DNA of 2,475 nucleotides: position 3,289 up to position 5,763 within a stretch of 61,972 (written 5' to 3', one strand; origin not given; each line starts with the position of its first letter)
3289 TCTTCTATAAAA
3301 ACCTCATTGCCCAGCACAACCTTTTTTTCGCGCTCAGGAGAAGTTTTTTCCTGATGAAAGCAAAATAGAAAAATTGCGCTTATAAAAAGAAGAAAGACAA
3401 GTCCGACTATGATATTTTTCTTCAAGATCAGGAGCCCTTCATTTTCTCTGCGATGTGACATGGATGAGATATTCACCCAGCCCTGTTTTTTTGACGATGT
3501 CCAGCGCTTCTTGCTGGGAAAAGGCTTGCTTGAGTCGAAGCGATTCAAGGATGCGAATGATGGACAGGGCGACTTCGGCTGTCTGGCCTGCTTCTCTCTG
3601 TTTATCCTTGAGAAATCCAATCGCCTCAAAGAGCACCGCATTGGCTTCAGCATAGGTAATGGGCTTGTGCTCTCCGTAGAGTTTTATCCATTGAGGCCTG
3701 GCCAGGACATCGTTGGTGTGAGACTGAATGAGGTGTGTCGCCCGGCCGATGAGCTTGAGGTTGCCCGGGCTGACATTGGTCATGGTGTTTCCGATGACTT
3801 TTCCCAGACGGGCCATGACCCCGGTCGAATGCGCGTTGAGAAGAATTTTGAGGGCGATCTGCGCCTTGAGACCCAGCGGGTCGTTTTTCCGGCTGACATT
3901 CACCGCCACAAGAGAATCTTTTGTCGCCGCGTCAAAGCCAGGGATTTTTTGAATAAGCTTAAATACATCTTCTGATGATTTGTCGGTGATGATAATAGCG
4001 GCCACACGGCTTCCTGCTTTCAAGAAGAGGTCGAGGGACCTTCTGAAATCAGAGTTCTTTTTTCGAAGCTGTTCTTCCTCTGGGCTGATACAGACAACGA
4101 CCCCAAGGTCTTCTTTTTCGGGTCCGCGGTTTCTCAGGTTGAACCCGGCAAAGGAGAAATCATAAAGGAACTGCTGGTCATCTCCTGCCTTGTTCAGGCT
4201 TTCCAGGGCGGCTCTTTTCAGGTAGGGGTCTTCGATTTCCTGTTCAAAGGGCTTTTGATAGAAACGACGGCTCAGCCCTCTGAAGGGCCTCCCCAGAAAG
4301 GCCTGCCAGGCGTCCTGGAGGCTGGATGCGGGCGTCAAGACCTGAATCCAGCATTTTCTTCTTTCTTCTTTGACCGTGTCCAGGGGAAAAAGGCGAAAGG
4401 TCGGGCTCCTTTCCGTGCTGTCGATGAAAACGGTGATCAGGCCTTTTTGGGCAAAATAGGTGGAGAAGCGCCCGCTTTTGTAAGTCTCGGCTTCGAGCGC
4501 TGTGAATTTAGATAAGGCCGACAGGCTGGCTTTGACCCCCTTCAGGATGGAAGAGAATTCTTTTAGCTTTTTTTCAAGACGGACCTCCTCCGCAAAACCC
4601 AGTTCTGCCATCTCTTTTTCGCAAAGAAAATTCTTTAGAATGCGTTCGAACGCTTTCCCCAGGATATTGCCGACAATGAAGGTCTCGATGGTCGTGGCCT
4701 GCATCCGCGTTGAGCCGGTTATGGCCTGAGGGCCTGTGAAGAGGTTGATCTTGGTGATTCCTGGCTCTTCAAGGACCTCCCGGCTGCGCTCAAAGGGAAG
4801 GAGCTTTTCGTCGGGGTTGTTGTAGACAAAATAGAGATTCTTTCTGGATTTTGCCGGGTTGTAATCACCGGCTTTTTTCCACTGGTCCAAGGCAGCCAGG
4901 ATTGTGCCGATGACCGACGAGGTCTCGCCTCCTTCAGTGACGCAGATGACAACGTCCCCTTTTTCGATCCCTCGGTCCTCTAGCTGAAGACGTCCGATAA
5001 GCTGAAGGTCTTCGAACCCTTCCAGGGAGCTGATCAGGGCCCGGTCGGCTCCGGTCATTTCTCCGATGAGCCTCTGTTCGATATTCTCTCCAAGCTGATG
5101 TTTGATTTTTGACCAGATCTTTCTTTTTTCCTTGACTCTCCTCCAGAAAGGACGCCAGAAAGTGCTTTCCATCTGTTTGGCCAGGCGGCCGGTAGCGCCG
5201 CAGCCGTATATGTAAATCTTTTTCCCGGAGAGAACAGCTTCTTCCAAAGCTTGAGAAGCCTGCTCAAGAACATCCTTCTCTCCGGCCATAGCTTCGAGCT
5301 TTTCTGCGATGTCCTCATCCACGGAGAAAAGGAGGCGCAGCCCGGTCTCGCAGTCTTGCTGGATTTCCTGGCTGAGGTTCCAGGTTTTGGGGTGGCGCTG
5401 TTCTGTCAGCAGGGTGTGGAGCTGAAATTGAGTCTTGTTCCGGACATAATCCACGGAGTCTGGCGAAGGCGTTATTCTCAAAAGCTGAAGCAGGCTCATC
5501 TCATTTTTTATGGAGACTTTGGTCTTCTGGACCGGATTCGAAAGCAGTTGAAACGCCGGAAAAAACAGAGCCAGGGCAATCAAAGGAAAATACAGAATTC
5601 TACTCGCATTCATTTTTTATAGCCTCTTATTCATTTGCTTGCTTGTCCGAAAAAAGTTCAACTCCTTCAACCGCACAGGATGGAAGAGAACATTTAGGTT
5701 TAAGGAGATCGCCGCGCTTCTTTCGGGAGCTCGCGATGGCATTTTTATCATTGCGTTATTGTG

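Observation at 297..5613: Signal-peptide-bearing MurQ/GckR-like tandem-SIS protein clustered with a NamZ-like muramidase and an M28/PA peptidase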

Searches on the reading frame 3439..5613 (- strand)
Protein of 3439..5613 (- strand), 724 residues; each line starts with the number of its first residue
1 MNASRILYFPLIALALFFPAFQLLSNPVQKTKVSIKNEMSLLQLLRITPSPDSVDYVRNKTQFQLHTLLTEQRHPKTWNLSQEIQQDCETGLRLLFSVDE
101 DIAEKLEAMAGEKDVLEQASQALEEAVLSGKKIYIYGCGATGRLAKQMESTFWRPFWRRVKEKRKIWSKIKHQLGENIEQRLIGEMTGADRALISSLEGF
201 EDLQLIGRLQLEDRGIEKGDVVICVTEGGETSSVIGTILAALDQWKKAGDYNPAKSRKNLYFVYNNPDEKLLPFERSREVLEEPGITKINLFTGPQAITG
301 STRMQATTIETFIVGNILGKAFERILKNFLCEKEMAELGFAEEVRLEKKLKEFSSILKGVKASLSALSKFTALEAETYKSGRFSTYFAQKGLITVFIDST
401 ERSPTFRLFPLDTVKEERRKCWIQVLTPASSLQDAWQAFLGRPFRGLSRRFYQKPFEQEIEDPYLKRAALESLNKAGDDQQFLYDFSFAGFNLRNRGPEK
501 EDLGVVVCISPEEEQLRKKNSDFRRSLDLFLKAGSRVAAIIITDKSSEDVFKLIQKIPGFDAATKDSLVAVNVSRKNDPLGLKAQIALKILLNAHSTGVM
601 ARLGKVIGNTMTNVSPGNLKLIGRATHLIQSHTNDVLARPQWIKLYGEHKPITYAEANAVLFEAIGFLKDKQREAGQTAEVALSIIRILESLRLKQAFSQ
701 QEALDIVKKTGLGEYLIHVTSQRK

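Call 3: search_protein_families(library=pfam, proteins=[window:3439-5613:-], max_evalue=0.01)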
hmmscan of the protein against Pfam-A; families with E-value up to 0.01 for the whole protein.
window:3439-5613:- (724 aa): 2 families
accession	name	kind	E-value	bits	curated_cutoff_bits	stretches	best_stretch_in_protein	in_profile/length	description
PF13580.11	SIS_2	-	3.5e-06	27.5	27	0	101-147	5-52/138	SIS domain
PF22645.1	GKRP_SIS_N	-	7.8e-06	26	27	1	123-238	9-109/113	Glucokinase regulatory protein N-terminal SIS domain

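Call 4: search_protein_families(library=ncbifam, proteins=[window:3439-5613:-], max_evalue=0.01)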
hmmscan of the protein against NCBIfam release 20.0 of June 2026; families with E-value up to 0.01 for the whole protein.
window:3439-5613:- (724 aa): 3 families
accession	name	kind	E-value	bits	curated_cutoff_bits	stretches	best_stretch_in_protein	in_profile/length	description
NF003915.0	PRK05441.1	subfamily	1.5e-28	99.7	168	3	582-634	195-247/300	N-acetylmuramic acid 6-phosphate etherase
NF009222.0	PRK12570.1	subfamily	6e-24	84.4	255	2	582-634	202-254/307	N-acetylmuramic acid 6-phosphate etherase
TIGR00274.1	TIGR00274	equivalog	6.2e-22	78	302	3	582-634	190-242/291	N-acetylmuramic acid 6-phosphate etherase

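Call 5: search_solved_structures(query=window:3439-5613:-, max_evalue=1, show_alignments=4)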
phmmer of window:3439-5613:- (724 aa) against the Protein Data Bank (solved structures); distinct sequences matched with E-value up to 1: 9.
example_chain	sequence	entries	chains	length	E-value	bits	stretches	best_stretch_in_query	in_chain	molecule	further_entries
4s12_A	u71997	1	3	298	2.2e-10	42.9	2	583-633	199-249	N-acetylmuramic acid 6-phosphate etherase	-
1nri_A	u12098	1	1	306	3.1e-05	25.9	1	581-634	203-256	Hypothetical protein HI0754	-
4lzj_A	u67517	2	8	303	3.2e-05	25.8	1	581-634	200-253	N-acetylmuramic acid 6-phosphate etherase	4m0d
4bb9_A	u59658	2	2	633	0.00015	23.7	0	186-325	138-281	GLUCOKINASE REGULATORY PROTEIN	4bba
4mqu_A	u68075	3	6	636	0.00016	23.6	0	186-324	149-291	Glucokinase regulatory protein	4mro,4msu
4ly9_A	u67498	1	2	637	0.00016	23.5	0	186-324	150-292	Glucokinase regulatory protein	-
4ohk_A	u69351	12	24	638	0.00016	23.5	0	186-324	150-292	Glucokinase regulatory protein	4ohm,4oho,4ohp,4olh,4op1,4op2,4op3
4lc9_A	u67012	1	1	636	0.0019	20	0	584-639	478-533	Glucokinase regulatory protein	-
3w0l_B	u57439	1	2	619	0.047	15.4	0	585-643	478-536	Glucokinase regulatory protein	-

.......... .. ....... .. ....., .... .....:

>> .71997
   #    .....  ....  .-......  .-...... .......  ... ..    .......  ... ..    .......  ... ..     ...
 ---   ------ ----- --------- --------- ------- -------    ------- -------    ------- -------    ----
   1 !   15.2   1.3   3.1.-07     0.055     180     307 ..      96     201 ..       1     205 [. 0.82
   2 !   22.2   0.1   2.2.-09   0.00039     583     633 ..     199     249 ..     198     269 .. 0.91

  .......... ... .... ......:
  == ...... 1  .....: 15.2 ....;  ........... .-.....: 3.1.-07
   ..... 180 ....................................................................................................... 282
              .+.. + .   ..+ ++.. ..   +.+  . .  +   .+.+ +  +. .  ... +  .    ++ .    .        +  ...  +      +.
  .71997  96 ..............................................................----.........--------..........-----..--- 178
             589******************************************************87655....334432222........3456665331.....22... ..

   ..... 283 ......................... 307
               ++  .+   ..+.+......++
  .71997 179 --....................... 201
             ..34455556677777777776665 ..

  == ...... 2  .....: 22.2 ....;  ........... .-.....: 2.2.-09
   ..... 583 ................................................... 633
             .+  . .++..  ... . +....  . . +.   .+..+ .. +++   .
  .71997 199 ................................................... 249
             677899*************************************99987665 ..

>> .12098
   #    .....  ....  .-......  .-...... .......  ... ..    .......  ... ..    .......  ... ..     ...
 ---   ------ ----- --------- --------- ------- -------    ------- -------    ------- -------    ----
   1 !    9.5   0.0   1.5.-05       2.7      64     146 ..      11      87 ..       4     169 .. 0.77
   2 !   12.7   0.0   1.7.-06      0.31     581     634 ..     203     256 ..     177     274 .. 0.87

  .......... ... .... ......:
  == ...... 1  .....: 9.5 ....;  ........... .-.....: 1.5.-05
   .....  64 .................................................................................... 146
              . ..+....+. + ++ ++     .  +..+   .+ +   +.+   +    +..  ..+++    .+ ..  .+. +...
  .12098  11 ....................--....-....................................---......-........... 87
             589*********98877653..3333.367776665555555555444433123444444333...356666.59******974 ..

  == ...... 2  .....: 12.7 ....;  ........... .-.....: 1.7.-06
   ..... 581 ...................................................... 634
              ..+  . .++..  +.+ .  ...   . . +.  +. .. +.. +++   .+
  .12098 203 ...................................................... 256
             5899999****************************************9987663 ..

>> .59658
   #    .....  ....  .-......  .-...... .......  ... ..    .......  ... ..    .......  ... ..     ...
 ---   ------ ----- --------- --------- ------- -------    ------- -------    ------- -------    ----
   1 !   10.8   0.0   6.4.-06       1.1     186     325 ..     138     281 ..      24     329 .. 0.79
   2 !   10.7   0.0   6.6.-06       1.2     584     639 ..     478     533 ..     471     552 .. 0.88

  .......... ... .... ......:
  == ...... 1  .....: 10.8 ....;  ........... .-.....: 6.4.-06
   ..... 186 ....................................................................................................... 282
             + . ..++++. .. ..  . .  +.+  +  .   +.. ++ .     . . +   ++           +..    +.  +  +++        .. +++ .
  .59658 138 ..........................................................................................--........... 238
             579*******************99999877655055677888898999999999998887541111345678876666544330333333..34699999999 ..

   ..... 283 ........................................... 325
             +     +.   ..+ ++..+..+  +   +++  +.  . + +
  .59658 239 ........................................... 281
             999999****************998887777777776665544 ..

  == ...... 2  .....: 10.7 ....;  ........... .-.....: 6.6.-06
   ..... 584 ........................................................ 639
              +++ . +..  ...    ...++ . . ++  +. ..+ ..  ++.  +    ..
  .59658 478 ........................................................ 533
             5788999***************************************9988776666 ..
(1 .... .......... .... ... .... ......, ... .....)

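Call 6: find_homologous_proteins(query=window:3439-5613:-, max_evalue=0.001)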
Query window:3439-5613:- (724 aa): 5209 proteins with E <= 0.001 among 8000 candidates; the best 120 are listed.
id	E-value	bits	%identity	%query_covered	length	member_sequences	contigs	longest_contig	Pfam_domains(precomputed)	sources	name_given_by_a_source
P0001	0.0e+0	1607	100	100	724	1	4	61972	PF13580.12,PF22645.2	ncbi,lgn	-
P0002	0.0e+0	1168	74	99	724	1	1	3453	PF13580.12,PF22645.2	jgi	-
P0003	0.0e+0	1166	74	99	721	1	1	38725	PF13580.12,PF22645.2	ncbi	-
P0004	0.0e+0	1162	73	100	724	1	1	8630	PF13580.12,PF22645.2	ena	-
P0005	0.0e+0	1161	72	99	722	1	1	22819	PF22645.2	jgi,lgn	-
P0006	0.0e+0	1161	72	99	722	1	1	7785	PF22645.2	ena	-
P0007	0.0e+0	1160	73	97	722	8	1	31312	PF22645.2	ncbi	-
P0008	0.0e+0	1159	73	100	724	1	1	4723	PF13580.12,PF22645.2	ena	-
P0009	0.0e+0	1158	72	99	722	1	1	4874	PF13580.12,PF22645.2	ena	-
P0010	0.0e+0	1158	73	100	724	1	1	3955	PF13580.12,PF22645.2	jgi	-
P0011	0.0e+0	1156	72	99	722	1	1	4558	PF13580.12,PF22645.2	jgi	-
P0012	0.0e+0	1156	72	99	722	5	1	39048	PF13580.12,PF22645.2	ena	-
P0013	0.0e+0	1152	71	99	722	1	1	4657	PF13580.12,PF22645.2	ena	-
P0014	0.0e+0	1152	71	99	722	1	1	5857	PF13580.12,PF22645.2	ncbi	-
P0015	0.0e+0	1152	73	97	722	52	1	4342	PF13580.12,PF22645.2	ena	-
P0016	0.0e+0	1152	73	96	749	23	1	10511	PF13580.12,PF22645.2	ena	-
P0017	0.0e+0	1151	72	99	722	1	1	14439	PF22645.2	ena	-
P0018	0.0e+0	1151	71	99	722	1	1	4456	PF13580.12,PF22645.2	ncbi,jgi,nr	ncbi:MAG: hypothetical protein E3I52_00715 [Candidatus Aminicenantes bacterium]|nr:MAG: hypothetical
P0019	0.0e+0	1150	71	99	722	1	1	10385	PF22645.2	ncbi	-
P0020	0.0e+0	1150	72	99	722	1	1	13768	PF13580.12,PF22645.2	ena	-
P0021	0.0e+0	1150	72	99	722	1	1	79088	PF13580.12,PF22645.2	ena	-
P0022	0.0e+0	1148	74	95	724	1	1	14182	PF13580.12,PF22645.2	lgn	-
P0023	0.0e+0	1147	75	94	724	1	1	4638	PF13580.12,PF22645.2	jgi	-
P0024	0.0e+0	1147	72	97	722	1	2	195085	PF22645.2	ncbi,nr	ncbi:MAG: hypothetical protein GTN73_04410 [Candidatus Aminicenantes bacterium]|nr:hypothetical prot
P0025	0.0e+0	1146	72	99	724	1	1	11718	PF13580.12,PF22645.2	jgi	jgi:N-acetylmuramic acid 6-phosphate etherase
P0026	0.0e+0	1146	72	99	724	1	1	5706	PF13580.12,PF22645.2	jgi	-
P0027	0.0e+0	1145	73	97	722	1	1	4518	PF22645.2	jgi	-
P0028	0.0e+0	1145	71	99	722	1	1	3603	PF13580.12,PF22645.2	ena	-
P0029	0.0e+0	1145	72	99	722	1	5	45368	PF22645.2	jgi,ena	-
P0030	0.0e+0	1145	72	99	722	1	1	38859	PF22645.2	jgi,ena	-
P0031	0.0e+0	1145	73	96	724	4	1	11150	PF13580.12,PF22645.2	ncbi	-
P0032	0.0e+0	1143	72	99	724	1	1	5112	PF13580.12,PF22645.2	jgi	jgi:N-acetylmuramic acid 6-phosphate etherase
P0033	0.0e+0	1143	71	99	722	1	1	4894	PF13580.12,PF22645.2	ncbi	-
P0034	0.0e+0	1143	71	99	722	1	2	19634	PF13580.12,PF22645.2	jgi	jgi:N-acetylmuramic acid 6-phosphate etherase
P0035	0.0e+0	1142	70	100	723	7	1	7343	PF13580.12,PF22645.2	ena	-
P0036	0.0e+0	1142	73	96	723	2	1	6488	PF13580.12,PF22645.2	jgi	jgi:N-acetylmuramic acid 6-phosphate etherase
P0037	0.0e+0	1142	73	97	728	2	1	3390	PF13580.12,PF22645.2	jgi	jgi:N-acetylmuramic acid 6-phosphate etherase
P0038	0.0e+0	1142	70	99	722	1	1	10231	PF13580.12,PF22645.2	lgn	-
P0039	0.0e+0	1142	73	96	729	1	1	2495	PF13580.12,PF22645.2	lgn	-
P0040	0.0e+0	1141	72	96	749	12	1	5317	PF22645.2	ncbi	-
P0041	0.0e+0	1141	73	97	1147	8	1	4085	PF07075.18,PF13580.12,PF20732.3,PF22645.2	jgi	jgi:uncharacterized protein YbbC (DUF1343 family)/N-acetylmuramic acid 6-phosphate (MurNAc-6-P) ethe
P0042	0.0e+0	1140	71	100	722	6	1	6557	PF13580.12,PF22645.2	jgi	-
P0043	0.0e+0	1140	71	99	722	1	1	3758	PF13580.12,PF22645.2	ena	-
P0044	0.0e+0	1140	72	99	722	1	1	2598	PF22645.2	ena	-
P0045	0.0e+0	1140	70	99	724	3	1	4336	PF13580.12,PF22645.2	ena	-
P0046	0.0e+0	1140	71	99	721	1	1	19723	PF13580.12,PF22645.2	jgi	-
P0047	0.0e+0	1140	73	95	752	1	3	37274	PF22645.2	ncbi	-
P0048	0.0e+0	1140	71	99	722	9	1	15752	PF22645.2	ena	-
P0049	0.0e+0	1139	71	98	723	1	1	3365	PF13580.12,PF22645.2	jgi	jgi:N-acetylmuramic acid 6-phosphate etherase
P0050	0.0e+0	1138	71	99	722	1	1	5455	PF22645.2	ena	-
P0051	0.0e+0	1138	71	100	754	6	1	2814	PF13580.12,PF22645.2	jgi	-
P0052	0.0e+0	1138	73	97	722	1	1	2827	PF22645.2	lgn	-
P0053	0.0e+0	1138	71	98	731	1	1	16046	PF22645.2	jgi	jgi:N-acetylmuramic acid 6-phosphate etherase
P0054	0.0e+0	1137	73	97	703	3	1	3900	PF22645.2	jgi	-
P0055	0.0e+0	1136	72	100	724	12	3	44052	PF22645.2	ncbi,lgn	ncbi:MAG: hypothetical protein WBC02_00740 [Candidatus Aminicenantaceae bacterium]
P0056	0.0e+0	1136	71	99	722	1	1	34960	PF13580.12,PF22645.2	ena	-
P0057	0.0e+0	1136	71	97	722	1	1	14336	PF13580.12,PF22645.2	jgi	jgi:N-acetylmuramic acid 6-phosphate etherase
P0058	0.0e+0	1135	72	99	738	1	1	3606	PF13580.12,PF22645.2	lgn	-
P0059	0.0e+0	1135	71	99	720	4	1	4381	PF13580.12,PF22645.2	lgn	-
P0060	0.0e+0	1135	71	99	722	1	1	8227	PF22645.2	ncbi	-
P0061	0.0e+0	1134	71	100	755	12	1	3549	PF22645.2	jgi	jgi:N-acetylmuramic acid 6-phosphate (MurNAc-6-P) etherase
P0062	0.0e+0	1134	71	99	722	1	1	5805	PF22645.2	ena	-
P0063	0.0e+0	1134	71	98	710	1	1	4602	PF13580.12,PF22645.2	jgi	jgi:N-acetylmuramic acid 6-phosphate (MurNAc-6-P) etherase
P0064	0.0e+0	1134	70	100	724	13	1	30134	PF13580.12,PF22645.2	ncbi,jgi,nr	ncbi:MAG: hypothetical protein OEY25_02135 [Candidatus Aminicenantes bacterium]|nr:hypothetical prot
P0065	0.0e+0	1133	71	99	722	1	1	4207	PF22645.2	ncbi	-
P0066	0.0e+0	1132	70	100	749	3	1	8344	PF13580.12,PF22645.2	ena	-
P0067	0.0e+0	1131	70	100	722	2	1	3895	PF13580.12,PF22645.2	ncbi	-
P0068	0.0e+0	1131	71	98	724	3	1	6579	PF13580.12,PF22645.2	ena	-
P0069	0.0e+0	1130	73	96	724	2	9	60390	PF13580.12,PF22645.2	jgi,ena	-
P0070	0.0e+0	1130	70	100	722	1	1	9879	PF22645.2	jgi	jgi:N-acetylmuramic acid 6-phosphate etherase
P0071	0.0e+0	1130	72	95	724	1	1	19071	PF22645.2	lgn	-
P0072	0.0e+0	1129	72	96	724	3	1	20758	PF13580.12,PF22645.2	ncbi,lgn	-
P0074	0.0e+0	1128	72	96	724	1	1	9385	PF13580.12,PF22645.2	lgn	-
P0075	0.0e+0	1126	70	99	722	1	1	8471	PF13580.12,PF22645.2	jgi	jgi:N-acetylmuramic acid 6-phosphate (MurNAc-6-P) etherase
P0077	0.0e+0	1126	70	100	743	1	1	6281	PF13580.12,PF22645.2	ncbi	-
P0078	0.0e+0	1123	71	99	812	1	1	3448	PF13580.12,PF22645.2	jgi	-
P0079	0.0e+0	1123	70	99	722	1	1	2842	PF22645.2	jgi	jgi:N-acetylmuramic acid 6-phosphate (MurNAc-6-P) etherase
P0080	0.0e+0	1123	70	99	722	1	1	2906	PF22645.2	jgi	jgi:N-acetylmuramic acid 6-phosphate (MurNAc-6-P) etherase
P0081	0.0e+0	1122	71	98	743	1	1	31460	PF13580.12,PF22645.2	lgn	-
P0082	0.0e+0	1122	72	97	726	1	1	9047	PF13580.12,PF22645.2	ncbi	-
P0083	0.0e+0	1121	72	96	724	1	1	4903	PF13580.12,PF22645.2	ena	-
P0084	0.0e+0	1121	71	97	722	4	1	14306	PF13580.12,PF22645.2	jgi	jgi:N-acetylmuramic acid 6-phosphate etherase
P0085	0.0e+0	1121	71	97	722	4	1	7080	PF22645.2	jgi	jgi:N-acetylmuramic acid 6-phosphate (MurNAc-6-P) etherase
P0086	0.0e+0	1121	72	97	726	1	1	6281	PF13580.12,PF22645.2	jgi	-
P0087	0.0e+0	1121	71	96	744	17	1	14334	PF13580.12,PF22645.2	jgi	jgi:N-acetylmuramic acid 6-phosphate etherase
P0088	0.0e+0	1121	71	98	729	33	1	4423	PF22645.2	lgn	-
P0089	0.0e+0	1119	69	100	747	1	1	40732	PF13580.12,PF22645.2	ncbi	-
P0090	0.0e+0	1119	70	100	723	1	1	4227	PF13580.12,PF22645.2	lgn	-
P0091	0.0e+0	1117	72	95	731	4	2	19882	PF13580.12,PF22645.2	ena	-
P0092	0.0e+0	1117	69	100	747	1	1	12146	PF13580.12,PF22645.2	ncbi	-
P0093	0.0e+0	1116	71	97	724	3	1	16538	PF13580.12,PF22645.2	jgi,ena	-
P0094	0.0e+0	1114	70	99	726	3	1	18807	PF13580.12,PF22645.2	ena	-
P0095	0.0e+0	1111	69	100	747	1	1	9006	PF13580.12,PF22645.2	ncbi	-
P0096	0.0e+0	1110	71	94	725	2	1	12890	PF13580.12,PF22645.2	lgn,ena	-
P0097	0.0e+0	1107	72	95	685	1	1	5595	PF22645.2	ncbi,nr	ncbi:hypothetical protein GH153_01270, partial [bacterium]|nr:hypothetical protein [bacterium]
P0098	0.0e+0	1105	72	95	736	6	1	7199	PF13580.12,PF22645.2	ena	-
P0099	0.0e+0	1102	69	100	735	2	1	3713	PF13580.12,PF22645.2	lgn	-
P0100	0.0e+0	1100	70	95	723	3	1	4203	PF22645.2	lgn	-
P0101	0.0e+0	1099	70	100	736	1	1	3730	PF13580.12,PF22645.2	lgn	-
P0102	0.0e+0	1099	71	95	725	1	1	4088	PF22645.2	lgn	-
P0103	0.0e+0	1096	71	96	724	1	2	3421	PF22645.2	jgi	-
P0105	0.0e+0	1092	68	98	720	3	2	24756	PF13580.12,PF22645.2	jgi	-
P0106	0.0e+0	1092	71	94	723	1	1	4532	PF22645.2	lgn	-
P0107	0.0e+0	1092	69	97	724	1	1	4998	PF13580.12,PF22645.2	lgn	-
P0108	0.0e+0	1087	71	95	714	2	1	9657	PF13580.12,PF22645.2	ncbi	-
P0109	0.0e+0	1084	70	96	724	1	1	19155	PF22645.2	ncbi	-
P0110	0.0e+0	1083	67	98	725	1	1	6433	PF13580.12,PF22645.2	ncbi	-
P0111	0.0e+0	1082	70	96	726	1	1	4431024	PF22645.2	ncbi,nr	ncbi:MAG: hypothetical protein JSV96_11340 [Candidatus Aminicenantes bacterium]|nr:MAG: hypothetical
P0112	0.0e+0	1081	70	94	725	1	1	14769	PF13580.12,PF22645.2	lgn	-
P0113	0.0e+0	1078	70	95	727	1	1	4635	PF22645.2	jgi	jgi:N-acetylmuramic acid 6-phosphate etherase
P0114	0.0e+0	1077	70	95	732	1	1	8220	PF22645.2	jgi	jgi:N-acetylmuramic acid 6-phosphate etherase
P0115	0.0e+0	1076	69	94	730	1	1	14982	PF13580.12,PF22645.2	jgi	-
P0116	0.0e+0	1076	71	94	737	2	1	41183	PF22645.2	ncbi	-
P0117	0.0e+0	1075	71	94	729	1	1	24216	PF13580.12,PF22645.2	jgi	jgi:N-acetylmuramic acid 6-phosphate (MurNAc-6-P) etherase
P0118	0.0e+0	1075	67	99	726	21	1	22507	PF13580.12,PF22645.2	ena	-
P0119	0.0e+0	1075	70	96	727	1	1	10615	PF22645.2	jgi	-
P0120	0.0e+0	1074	68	98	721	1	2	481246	PF22645.2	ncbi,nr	ncbi:MAG: hypothetical protein GTO17_05625 [Candidatus Aminicenantes bacterium]|nr:hypothetical prot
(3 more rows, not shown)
